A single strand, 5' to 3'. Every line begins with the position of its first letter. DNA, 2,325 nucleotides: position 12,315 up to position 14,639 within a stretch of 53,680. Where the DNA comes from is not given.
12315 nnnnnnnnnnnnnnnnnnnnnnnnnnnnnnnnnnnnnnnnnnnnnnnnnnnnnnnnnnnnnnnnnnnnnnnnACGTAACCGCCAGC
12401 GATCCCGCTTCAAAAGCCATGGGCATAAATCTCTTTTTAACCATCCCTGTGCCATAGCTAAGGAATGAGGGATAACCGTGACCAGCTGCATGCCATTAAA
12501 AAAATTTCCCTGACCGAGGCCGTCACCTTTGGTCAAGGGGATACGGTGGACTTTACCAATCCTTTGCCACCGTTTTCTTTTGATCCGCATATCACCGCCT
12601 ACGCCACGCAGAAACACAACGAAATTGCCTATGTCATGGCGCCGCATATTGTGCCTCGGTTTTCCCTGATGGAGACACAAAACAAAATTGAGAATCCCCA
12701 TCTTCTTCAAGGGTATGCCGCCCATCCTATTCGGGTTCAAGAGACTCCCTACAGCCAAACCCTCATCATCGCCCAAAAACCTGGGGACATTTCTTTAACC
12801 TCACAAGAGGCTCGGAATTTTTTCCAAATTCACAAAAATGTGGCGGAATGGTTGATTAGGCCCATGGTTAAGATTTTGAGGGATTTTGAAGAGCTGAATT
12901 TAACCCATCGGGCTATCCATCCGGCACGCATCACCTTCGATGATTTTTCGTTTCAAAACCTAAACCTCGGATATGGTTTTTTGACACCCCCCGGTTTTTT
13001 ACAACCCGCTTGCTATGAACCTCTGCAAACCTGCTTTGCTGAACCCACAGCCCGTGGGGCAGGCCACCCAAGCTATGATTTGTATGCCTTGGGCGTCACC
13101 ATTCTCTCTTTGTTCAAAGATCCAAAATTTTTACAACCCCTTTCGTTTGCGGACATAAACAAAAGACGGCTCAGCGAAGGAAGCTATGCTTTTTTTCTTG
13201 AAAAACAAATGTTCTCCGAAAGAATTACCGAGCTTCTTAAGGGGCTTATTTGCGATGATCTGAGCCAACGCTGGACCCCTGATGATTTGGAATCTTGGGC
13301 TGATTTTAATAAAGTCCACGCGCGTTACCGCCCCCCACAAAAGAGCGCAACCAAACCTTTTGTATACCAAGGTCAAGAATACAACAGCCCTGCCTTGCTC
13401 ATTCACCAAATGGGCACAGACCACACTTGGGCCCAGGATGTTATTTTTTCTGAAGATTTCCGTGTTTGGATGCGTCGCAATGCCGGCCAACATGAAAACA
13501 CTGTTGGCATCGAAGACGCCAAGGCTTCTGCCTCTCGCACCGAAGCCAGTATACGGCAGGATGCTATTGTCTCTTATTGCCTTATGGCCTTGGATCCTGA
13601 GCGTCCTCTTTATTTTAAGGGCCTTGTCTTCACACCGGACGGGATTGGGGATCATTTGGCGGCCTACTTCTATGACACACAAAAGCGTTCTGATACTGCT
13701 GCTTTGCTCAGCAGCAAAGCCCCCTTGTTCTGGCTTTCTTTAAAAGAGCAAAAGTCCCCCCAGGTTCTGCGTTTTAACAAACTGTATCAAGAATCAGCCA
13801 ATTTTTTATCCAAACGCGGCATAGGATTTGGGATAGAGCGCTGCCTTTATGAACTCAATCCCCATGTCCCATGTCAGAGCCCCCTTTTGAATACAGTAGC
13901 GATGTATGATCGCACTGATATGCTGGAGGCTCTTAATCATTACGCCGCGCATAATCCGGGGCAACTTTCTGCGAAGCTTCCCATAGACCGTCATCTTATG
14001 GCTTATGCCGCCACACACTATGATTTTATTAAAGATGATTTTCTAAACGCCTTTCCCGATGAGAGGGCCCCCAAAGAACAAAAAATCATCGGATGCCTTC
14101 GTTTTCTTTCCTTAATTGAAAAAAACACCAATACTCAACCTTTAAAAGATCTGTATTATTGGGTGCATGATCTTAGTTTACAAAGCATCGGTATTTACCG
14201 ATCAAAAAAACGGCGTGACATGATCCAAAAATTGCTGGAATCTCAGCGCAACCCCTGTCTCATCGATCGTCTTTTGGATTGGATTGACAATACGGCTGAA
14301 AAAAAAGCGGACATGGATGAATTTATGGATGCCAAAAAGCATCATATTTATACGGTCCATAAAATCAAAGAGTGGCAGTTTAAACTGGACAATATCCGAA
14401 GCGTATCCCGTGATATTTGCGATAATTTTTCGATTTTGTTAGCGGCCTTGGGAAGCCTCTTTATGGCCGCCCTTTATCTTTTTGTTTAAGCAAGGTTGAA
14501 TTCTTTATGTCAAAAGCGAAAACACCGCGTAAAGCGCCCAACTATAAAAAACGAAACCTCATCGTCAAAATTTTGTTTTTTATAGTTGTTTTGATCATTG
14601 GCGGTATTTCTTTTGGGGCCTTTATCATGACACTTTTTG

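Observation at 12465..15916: AT-rich three-gene membrane module: tail-anchored pseudokinase, small polytopic protein and GtrB/ArnC-like glycosyltransferase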

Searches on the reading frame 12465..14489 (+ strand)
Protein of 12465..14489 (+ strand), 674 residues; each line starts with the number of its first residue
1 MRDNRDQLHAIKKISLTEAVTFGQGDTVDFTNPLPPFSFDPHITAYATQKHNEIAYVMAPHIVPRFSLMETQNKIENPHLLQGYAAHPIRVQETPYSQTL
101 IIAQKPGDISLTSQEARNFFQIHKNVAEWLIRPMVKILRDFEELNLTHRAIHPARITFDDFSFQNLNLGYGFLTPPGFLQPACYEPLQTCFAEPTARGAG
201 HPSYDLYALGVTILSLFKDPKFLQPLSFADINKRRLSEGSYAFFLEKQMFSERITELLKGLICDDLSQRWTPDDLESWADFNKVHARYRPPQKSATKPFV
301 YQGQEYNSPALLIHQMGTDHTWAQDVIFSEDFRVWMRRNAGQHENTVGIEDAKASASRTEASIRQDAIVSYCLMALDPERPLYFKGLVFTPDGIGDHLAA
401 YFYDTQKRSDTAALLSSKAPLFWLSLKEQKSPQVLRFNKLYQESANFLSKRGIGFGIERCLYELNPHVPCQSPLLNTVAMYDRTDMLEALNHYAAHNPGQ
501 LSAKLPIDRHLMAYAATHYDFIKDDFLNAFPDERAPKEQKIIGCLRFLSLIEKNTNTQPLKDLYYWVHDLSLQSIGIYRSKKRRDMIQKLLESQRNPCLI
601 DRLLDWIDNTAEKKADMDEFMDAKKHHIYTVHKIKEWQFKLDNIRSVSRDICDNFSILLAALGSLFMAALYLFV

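Call 3: search_protein_families(library=pfam, proteins=[window:12465-14489:+], max_evalue=1)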
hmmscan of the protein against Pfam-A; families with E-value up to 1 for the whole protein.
window:12465-14489:+ (674 aa): 3 families
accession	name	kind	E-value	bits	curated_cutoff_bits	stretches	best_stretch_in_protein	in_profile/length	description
PF19039.6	ASK_PH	-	0.017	15.9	27.8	1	611-659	28-73/103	ASK kinase PH domain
PF00069.31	Pkinase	-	0.17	11.7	31.7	1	202-274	176-256/263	Protein kinase domain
PF03304.18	Mlp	-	0.19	12.8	21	1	583-631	29-71/121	Mlp lipoprotein family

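Call 4: search_protein_families(library=ncbifam, proteins=[window:12465-14489:+], max_evalue=1)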
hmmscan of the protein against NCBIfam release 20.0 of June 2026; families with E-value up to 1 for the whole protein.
window:12465-14489:+ (674 aa): 2 families
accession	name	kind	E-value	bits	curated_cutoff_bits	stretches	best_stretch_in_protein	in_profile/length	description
NF038150.1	lanthi_synth_IV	equivalog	0.00016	20.2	650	1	190-293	360-467/851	class IV lanthionine synthetase LanL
NF047741.1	antiphage_MADS6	equivalog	0.00025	19.7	460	1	132-294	306-470/612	methylation-associated defense system protein kinase MAD6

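Call 5: find_homologous_proteins(query=window:12465-14489:+)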
Query window:12465-14489:+ (674 aa): 238 proteins with E <= 0.001 among 7199 candidates; the best 120 are listed.
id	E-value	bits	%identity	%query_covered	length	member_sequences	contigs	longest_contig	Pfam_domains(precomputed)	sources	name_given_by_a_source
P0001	0.0e+0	1561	99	100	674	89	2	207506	-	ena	-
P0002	0.0e+0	1370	87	100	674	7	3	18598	-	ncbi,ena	-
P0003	0.0e+0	1339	85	100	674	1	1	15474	-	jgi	jgi:hypothetical protein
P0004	0.0e+0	1335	85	100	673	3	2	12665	-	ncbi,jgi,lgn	jgi:hypothetical protein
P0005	0.0e+0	1318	83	100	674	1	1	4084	-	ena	-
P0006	0.0e+0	1302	82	100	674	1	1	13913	-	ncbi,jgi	jgi:hypothetical protein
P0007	0.0e+0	1275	80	100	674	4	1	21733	-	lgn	-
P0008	0.0e+0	1254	78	100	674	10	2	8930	-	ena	-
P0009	0.0e+0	1207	76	100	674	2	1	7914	-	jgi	jgi:hypothetical protein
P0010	4.5e-261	886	58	99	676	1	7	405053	-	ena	-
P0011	1.9e-252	858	74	74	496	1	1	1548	-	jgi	jgi:hypothetical protein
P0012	3.8e-87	311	29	96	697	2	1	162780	-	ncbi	-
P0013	1.9e-81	292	29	96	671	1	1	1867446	-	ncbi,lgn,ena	-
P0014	1.8e-74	269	29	92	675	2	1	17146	-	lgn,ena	-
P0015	7.0e-74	268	28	92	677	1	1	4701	-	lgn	-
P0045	5.0e-63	232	26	96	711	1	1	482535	-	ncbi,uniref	ncbi:serine/threonine protein kinase [Fodinicurvata sp. EGI_FJ10296]|uniref:serine/threonine protein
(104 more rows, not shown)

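Call 6: find_encoding_contigs(protein=P0013, flank=8000, max_places=3)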
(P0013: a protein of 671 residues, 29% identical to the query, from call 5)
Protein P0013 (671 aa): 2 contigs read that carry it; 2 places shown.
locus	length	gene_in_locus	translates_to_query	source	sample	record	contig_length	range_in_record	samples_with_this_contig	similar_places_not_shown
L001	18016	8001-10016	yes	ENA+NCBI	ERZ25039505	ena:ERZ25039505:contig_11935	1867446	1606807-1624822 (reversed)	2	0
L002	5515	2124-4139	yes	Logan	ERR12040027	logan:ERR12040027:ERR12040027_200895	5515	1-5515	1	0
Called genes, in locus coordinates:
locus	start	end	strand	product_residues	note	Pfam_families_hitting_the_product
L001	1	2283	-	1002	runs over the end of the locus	-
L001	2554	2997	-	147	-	-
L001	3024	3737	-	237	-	PF00027:cNMP_binding, PF13545:HTH_Crp_2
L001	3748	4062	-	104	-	PF06961:DUF1294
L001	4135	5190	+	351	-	PF01370:Epimerase, PF02719:Polysacc_synt_2 (faint), PF04321:RmlD_sub_bind (weak), PF01073:3Beta_HSD (weak), PF07993:NAD_binding_4 (faint), PF16363:GDP_Man_Dehyd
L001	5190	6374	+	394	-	PF13439:Glyco_transf_4, PF00534:Glycos_transf_1, PF13692:Glyco_trans_1_4, PF13524:Glyco_trans_1_2 (weak), PF20706:GT4-conflict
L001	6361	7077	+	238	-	PF00535:Glycos_transf_2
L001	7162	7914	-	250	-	PF19069:DUF5765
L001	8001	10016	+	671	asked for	-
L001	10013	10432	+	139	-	-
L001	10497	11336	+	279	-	PF02540:NAD_synthase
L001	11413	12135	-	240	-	PF02674:Colicin_V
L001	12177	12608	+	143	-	PF03653:UPF0093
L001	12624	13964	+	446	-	PF00749:tRNA-synt_1c, PF19269:Anticodon_2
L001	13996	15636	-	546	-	PF01676:Metalloenzyme, PF06415:iPGM_N, PF01663:Phosphodiest (faint)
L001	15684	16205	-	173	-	-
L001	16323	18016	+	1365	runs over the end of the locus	PF01551:Peptidase_M23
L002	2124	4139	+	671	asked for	-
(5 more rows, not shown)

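Call 7: find_encoding_contigs(protein=P0045, flank=8000, max_places=3)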
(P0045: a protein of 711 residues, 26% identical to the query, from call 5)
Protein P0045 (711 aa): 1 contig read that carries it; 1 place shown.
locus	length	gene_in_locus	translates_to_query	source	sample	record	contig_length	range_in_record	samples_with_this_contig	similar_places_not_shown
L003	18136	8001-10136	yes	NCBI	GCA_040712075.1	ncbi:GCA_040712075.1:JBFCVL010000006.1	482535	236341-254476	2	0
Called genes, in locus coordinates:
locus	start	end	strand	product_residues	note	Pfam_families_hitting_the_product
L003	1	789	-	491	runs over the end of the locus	PF01595:CNNM, PF00571:CBS, PF03471:CorC_HlyC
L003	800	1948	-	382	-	PF00465:Fe-ADH, PF13685:Fe-ADH_2, PF01761:DHQ_synthase, PF24621:DHQS_C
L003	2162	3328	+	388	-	-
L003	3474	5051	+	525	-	PF00389:2-Hacid_dh, PF02826:2-Hacid_dh_C, PF19304:PGDH_inter, PF01842:ACT (weak)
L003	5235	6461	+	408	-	PF13393:tRNA-synt_His, PF27460:HisZ_C (weak)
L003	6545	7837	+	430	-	PF00709:Adenylsucc_synt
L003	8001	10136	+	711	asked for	-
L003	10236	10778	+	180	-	-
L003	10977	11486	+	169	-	PF12840:HTH_20 (weak), PF13404:HTH_AsnC-type, PF13412:HTH_24, PF01037:AsnC_trans_reg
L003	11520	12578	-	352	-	PF01594:AI-2E_transport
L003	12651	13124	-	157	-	PF03449:GreA_GreB_N, PF01272:GreA_GreB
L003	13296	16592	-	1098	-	PF25596:CPSase_L_D1, PF02655:ATP-grasp_3 (faint), PF02786:CPSase_L_D2, PF02787:CPSase_L_D3, PF25596:CPSase_L_D1, PF02786:CPSase_L_D2, PF02222:ATP-grasp (weak), PF02142:MGS, +1 more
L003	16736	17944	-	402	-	PF00988:CPSase_sm_chain, PF00117:GATase, PF07722:Peptidase_C26 (weak)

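Call 12: find_encoding_contigs(protein=P0010, flank=8000, max_places=2)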
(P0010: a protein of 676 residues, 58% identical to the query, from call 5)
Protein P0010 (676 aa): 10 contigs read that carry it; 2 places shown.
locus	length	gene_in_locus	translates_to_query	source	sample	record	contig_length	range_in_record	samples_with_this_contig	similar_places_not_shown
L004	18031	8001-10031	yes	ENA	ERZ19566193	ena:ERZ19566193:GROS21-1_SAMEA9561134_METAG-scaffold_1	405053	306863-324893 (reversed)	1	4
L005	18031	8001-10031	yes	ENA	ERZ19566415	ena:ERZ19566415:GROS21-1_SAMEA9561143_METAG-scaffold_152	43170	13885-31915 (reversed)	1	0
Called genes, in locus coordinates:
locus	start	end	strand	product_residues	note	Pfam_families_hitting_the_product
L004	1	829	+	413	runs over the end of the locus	PF12704:MacB_PCD, PF02687:FtsX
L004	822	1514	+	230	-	PF00005:ABC_tran, PF13304:AAA_21 (faint)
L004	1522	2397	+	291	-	PF02729:OTCace_N, PF00185:OTCace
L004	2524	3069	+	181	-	PF06242:TrcR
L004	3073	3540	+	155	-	PF02643:DUF192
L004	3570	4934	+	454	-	PF01565:FAD_binding_4, PF02913:FAD-oxidase_C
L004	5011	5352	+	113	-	PF04314:LpqE-like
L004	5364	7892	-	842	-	PF01751:Toprim, PF01131:Topoisom_bac, PF01396:Zn_ribbon_Top1, PF13368:Toprim_C_rpt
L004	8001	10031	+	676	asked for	-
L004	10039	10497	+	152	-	-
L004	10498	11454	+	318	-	PF00535:Glycos_transf_2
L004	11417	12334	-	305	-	PF03547:Mem_trans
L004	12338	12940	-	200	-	PF01725:Ham1p_like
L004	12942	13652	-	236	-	PF04402:SIMPL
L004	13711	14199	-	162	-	PF04390:LptE (weak)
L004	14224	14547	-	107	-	PF02962:CHMI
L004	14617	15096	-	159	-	PF06793:UPF0262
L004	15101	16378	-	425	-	PF00815:Histidinol_dh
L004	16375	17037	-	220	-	PF01634:HisG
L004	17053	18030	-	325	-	PF02445:NadA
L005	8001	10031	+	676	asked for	-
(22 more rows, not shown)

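Call 13: find_encoding_contigs(protein=P0012, flank=8000, max_places=2)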
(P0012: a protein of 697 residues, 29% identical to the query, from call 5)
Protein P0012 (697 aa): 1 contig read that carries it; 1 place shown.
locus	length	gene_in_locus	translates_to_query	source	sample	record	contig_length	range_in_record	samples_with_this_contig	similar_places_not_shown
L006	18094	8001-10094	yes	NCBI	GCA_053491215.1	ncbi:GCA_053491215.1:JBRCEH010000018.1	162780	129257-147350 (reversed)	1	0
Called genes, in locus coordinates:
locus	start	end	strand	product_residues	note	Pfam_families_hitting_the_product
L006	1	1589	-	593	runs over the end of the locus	PF03600:CitMHS, PF02080:TrkA_C, PF00939:Na_sulph_symp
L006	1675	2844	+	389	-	-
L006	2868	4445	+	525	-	PF00389:2-Hacid_dh, PF02826:2-Hacid_dh_C, PF19304:PGDH_inter, PF01842:ACT (weak)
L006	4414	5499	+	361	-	PF01839:FG-GAP (faint), PF13517:FG-GAP_3 (faint)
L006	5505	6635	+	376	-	PF13393:tRNA-synt_His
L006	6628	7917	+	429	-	PF00709:Adenylsucc_synt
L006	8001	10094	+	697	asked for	-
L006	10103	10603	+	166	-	-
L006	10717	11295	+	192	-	PF13580:SIS_2, PF01380:SIS (weak)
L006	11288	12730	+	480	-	PF00294:PfkB, PF01467:CTP_transf_like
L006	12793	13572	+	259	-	PF00149:Metallophos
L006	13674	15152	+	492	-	PF02397:Bac_transf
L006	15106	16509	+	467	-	PF04932:Wzy_C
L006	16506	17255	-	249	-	-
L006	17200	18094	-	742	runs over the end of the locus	PF02706:Wzz, PF13807:GNVR, PF01656:CbiA (faint), PF13614:AAA_31 (weak)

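Call 17: find_related_loci(query=A1, collection=genome_contigs, flank=6000)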
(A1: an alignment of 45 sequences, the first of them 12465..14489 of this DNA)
Query A1 (674 aa) in genome_contigs; peptide patterns used: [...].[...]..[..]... (x = any residue, [..] = any of these).
393 stretches matched a pattern; 361 encode a relative of the query (tblastn E <= 1e-3); the best 80 are kept; 80 distinct loci.
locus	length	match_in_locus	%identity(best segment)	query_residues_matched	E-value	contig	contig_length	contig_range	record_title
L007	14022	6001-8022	95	1-674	0e+0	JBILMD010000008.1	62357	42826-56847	MAG: Alphaproteobacteria bacterium isolate ME2017-08-08_3300044911_group7_bin96 Rohwer_bin2068_scaffold_282_c1, whole ge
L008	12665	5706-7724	85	1-674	0e+0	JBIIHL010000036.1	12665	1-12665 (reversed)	MAG: Alphaproteobacteria bacterium isolate ME2001-08-13pf_3300042453_group1_bin102 Rohwer_bin2066_scaffold_4649_c1, whol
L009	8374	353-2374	78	1-674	0e+0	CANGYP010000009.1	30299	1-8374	MAG: Alphaproteobacteria bacterium isolate RE-18aug17-8 genome assembly, contig: RE-18aug17-C1804, whole genome shotgun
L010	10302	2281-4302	80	1-674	0e+0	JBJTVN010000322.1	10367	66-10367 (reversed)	MAG: Alphaproteobacteria bacterium isolate samp_4445_concoct_1529 samp_4445_1762196, whole genome shotgun sequence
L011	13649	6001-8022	82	1-674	0e+0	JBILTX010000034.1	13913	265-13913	MAG: Alphaproteobacteria bacterium isolate ME2018-07-24_3300044631_group8_bin174 Rohwer_bin2070_scaffold_3554_c1, whole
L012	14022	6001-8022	76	1-674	0e+0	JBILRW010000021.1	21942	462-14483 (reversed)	MAG: Alphaproteobacteria bacterium isolate ME2018-06-18_3300042544_group8_bin104 Rohwer_bin2069_scaffold_787_c1, whole g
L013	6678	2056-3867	29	33-636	2e-70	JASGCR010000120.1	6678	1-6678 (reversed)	MAG: Candidatus Symbiobacter sp. isolate MAG09 NODE_6349_length_6678_cov_53.417032, whole genome shotgun sequence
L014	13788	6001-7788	28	27-620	7e-70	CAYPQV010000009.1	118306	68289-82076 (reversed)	MAG TPA_asm: uncultured Hyphomicrobiales bacterium isolate SRP287051_co2_181 genome assembly, contig: NODE_328_length_11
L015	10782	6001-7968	25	29-673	1e-69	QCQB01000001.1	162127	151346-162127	SAR116 cluster bacterium AG-447-C21 Ga0172105_1001, whole genome shotgun sequence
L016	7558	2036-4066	26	2-673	2e-69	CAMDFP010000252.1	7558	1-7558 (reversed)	MAG: Asaia bogorensis isolate MoH-23oct19-153 genome assembly, contig: MoH-23oct19-C16201, whole genome shotgun sequence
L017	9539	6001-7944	26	33-673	3e-69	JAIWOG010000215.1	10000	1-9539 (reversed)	MAG: Magnetospirillum sp. isolate W65 contig-93_693.4, whole genome shotgun sequence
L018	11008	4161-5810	29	125-673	5e-69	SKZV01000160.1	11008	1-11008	MAG: Rhodovibrio sp. isolate CSSed162cmB_354 CSSed16-2cmB-21405, whole genome shotgun sequence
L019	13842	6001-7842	26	27-638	2e-68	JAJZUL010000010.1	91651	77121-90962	MAG: Proteobacteria bacterium isolate SKS4.bin33 NODE_367_length_91651_cov_2.593353, whole genome shotgun sequence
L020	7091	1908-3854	28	28-674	1e-68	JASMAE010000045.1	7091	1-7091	MAG: Rhodospirillales bacterium isolate ETNP2_MAG_87 c_000000273235, whole genome shotgun sequence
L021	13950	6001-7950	25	31-673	1e-68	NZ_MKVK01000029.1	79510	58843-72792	MAG: Magnetospirillum sp. 64-120 scnpilot_p_inoc_scaffold_444, whole genome shotgun sequence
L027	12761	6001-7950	27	28-673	2e-68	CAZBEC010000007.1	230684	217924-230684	MAG TPA_asm: uncultured Thalassospiraceae bacterium isolate SRP167671_co2_97 genome assembly, contig: NODE_27_length_230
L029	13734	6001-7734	28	45-620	3e-67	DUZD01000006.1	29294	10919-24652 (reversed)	MAG TPA_asm: Rhodospirillaceae bacterium isolate MAG_05422_2-02_14 Ga0066829_10000096, whole genome shotgun sequence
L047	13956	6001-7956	25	28-673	3e-66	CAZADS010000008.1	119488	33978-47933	MAG TPA_asm: uncultured Thalassobaculaceae bacterium isolate SRP092796_co2_767 genome assembly, contig: k141_7007701, wh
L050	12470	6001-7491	30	128-627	9e-65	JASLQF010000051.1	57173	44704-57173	MAG: Rhodospirillales bacterium isolate Arabian11_MAG_77 c_000001720197, whole genome shotgun sequence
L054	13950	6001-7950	27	28-673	1e-64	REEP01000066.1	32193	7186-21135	MAG: Rhodospirillales bacterium isolate PLM2.Bin41 NODE_1372_length_32193_cov_11.2183, whole genome shotgun sequence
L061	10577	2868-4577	27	101-674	8e-64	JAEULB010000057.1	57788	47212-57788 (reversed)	MAG: Rhodospirillaceae bacterium isolate new MAG-110 k141_4005787, whole genome shotgun sequence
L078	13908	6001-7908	26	41-673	1e-62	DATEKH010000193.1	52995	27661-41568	MAG TPA_asm: Stellaceae bacterium isolate SMAG_U8885 k141_679244, whole genome shotgun sequence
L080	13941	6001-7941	26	28-673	8e-63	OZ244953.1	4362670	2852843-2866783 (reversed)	MAG: Rhodospirillales bacterium isolate 29706eec-3215-49e9-b6be-e243b0adebf5 genome assembly, chromosome: 1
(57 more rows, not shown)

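Call 22: search_protein_families(library=pfam, proteins=[L050:9277-10299:-, L027:4457-5749:+, L014:8527-9423:-, L061:11-1180:+, L047:11016-12077:+, L054:10750-11271:+, L078:8364-9407:+, L080:8469-9686:-, L011:11193-12356:-, L029:7926-8423:+], max_evalue=0.001)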
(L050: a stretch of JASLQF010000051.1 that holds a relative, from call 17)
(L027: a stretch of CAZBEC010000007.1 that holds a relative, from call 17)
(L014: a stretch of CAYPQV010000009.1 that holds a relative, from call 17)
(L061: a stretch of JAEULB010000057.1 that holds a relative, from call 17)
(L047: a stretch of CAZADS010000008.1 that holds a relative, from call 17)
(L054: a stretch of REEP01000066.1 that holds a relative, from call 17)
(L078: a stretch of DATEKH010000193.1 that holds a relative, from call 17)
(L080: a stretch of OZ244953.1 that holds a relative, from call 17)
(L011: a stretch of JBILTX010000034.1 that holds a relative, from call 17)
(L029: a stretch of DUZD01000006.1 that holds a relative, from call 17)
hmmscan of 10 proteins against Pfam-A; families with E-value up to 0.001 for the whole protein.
L050:9277-10299:- (340 aa): 2 families
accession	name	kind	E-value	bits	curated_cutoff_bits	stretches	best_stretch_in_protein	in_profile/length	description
PF00849.27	PseudoU_synth_2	-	4.7e-31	108.5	26.8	1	102-259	1-152/152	RNA pseudouridylate synthase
PF01479.30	S4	-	0.00087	19.4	22.8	0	22-49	2-29/48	S4 domain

L027:4457-5749:+ (430 aa): 1 family
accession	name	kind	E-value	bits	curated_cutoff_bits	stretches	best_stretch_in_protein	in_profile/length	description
PF00709.27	Adenylsucc_synt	-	9.1e-179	595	27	1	5-422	1-416/416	Adenylosuccinate synthetase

L014:8527-9423:- (298 aa): 2 families
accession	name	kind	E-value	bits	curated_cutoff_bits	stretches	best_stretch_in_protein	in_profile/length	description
PF04542.20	Sigma70_r2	-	1.6e-18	66.7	24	1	81-149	1-69/71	Sigma-70 region 2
PF00140.25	Sigma70_r1_2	-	2.7e-08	34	22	1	42-67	5-30/34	Sigma-70 factor, region 1.2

L061:11-1180:+ (389 aa): 1 family
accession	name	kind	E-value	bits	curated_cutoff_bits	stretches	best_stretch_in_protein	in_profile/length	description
PF13393.11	tRNA-synt_His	-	3.1e-82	276.7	25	1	19-318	1-307/308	Histidyl-tRNA synthetase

L047:11016-12077:+ (353 aa): 1 family
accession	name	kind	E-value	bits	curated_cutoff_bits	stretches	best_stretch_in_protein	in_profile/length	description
PF01212.27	Beta_elim_lyase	-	5.3e-51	174.1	27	1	8-297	2-283/288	Beta-eliminating lyase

L054:10750-11271:+ (173 aa): 2 families
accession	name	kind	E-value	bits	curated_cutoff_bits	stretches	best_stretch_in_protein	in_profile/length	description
PF14464.11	Prok-JAB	-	1.4e-22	80.1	25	1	36-149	2-104/114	Prokaryotic homologs of the JAB domain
PF01398.27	JAB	-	3.4e-07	30.5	22.5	1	29-130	3-105/117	JAB1/Mov34/MPN/PAD-1 ubiquitin protease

L078:8364-9407:+ (347 aa): 0 families

L080:8469-9686:- (405 aa): 4 families
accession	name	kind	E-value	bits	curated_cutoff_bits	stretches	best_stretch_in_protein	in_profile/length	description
PF02518.31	HATPase_c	-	5e-26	91.7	26.4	1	294-403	2-109/111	Histidine kinase-, DNA gyrase B-, and HSP90-like ATPase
PF00512.31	HisKA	-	2.9e-21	75.7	26.9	1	178-247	1-66/66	His Kinase A (phospho-acceptor) domain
PF00571.33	CBS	-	6.6e-06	26.8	24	0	48-77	20-49/57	CBS domain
PF13581.12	HATPase_c_2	-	8.3e-06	26.3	27.4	1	294-397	28-123/127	Histidine kinase-like ATPase domain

L011:11193-12356:- (387 aa): 1 family
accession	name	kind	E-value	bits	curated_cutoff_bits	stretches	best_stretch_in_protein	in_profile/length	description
PF00664.28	ABC_membrane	-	1.3e-48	166.5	28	1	44-314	2-274/274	ABC transporter transmembrane region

L029:7926-8423:+ (165 aa): 0 families
